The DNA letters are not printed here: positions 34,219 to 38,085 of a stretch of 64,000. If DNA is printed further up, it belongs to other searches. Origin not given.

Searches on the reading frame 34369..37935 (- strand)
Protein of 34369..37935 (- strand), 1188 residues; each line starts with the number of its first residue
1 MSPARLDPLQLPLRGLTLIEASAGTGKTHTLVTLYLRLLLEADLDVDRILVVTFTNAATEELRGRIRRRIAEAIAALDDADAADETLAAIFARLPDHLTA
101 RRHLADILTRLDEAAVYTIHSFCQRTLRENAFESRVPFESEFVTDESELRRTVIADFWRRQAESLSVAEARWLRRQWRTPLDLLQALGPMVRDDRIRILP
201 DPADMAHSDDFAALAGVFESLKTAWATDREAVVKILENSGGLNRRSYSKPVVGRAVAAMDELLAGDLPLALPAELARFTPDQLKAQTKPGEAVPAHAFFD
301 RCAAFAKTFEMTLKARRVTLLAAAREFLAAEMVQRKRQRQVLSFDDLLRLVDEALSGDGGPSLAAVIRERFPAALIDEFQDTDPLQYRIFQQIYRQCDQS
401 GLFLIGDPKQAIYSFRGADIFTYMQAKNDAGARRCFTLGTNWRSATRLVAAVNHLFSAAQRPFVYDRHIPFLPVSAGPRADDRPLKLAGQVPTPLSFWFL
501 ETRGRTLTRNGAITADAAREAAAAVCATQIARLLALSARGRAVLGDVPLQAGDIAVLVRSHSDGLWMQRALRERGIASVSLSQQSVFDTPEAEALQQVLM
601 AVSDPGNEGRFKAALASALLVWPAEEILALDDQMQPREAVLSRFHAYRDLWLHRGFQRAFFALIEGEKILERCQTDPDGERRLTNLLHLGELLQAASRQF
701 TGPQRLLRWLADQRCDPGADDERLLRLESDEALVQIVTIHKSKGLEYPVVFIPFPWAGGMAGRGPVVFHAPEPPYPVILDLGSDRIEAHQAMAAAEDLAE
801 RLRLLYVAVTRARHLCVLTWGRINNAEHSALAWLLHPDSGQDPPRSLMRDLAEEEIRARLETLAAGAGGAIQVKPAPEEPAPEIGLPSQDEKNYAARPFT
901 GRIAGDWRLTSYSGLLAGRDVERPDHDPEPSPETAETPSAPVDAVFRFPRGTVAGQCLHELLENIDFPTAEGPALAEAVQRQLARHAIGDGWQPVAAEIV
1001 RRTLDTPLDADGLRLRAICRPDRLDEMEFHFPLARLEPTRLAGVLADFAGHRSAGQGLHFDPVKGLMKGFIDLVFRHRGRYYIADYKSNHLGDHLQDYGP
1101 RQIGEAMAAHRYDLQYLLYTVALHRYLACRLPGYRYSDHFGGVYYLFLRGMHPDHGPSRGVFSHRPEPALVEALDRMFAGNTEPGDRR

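Call 18: search_protein_families(library=pfam, proteins=[window:34369-37935:-], max_evalue=0.0001)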
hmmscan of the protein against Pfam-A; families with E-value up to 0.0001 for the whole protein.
window:34369-37935:- (1188 aa): 6 families
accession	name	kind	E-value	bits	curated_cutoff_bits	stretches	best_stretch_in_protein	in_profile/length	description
PF00580.27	UvrD-helicase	-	1.1e-56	192.9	23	1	11-430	11-270/271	UvrD/REP helicase N-terminal domain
PF13361.12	UvrD_C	-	8.8e-16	58.7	25.6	1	729-820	282-347/350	UvrD-like helicase C-terminal domain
PF13245.12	AAA_19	-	6.1e-15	56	25.1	2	16-84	13-78/134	AAA domain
PF13538.12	UvrD_C_2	-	1.7e-12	47.4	27.4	1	791-818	23-51/52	UvrD-like helicase C-terminal domain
PF12705.13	PDDEXK_1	-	1e-05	26.1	22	1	953-1148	36-189/247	PD-(D/E)XK nuclease superfamily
PF13086.12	AAA_11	-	7.6e-05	23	27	0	15-68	18-74/257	AAA domain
